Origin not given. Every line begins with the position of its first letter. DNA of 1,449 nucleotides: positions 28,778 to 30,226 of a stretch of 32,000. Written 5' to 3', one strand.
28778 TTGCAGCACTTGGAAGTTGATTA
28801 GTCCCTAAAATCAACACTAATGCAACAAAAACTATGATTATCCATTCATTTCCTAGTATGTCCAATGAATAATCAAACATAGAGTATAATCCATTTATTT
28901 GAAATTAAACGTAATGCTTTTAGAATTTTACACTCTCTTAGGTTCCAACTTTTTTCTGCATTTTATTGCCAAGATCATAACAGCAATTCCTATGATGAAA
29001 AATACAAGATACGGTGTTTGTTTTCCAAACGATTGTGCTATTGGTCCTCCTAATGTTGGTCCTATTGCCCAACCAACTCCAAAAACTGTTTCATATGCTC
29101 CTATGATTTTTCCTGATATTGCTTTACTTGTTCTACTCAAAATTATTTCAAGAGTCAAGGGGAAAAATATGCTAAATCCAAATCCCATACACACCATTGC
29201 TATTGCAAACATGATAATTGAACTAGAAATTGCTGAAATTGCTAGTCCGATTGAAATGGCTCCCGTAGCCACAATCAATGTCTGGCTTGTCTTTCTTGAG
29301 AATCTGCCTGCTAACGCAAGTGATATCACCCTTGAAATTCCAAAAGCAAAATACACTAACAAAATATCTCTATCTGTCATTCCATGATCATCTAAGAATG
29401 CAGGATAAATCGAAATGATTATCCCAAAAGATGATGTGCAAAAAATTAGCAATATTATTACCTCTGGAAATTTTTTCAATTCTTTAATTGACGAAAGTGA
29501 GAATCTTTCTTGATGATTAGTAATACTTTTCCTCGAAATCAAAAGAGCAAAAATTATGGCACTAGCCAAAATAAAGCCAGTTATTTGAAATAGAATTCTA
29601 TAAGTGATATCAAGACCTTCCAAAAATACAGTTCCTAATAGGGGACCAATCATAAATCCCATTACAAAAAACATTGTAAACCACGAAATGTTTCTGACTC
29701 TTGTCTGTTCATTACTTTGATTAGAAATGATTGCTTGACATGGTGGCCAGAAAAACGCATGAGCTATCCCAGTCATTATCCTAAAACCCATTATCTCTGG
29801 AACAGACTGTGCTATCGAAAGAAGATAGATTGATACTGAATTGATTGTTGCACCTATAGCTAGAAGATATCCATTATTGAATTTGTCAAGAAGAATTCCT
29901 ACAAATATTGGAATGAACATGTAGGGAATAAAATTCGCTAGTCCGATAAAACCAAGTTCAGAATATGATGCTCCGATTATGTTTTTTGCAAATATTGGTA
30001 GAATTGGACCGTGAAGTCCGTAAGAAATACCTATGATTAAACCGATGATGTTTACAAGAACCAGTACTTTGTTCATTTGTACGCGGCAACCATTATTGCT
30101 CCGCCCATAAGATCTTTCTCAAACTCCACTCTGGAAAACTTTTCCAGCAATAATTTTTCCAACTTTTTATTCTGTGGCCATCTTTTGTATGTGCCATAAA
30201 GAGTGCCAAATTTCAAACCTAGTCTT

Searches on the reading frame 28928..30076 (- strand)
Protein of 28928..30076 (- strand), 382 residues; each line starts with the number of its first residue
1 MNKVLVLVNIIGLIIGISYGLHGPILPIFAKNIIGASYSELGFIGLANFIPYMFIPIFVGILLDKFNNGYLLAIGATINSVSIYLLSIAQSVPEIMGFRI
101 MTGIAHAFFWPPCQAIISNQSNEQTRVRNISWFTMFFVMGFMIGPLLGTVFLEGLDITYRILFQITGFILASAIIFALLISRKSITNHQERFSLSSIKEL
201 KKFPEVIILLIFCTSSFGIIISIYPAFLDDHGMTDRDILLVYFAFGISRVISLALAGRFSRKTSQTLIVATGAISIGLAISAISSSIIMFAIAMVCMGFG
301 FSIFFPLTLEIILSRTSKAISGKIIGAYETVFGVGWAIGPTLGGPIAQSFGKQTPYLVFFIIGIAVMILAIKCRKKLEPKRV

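Call 64: search_protein_families(library=pfam, proteins=[window:28928-30076:-], max_evalue=0.00001)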
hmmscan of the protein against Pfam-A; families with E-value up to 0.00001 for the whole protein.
window:28928-30076:- (382 aa): 1 family
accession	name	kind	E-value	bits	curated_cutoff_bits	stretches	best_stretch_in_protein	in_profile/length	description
PF07690.21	MFS_1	-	1.4e-52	179.2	33.4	2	10-328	3-335/347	Major Facilitator Superfamily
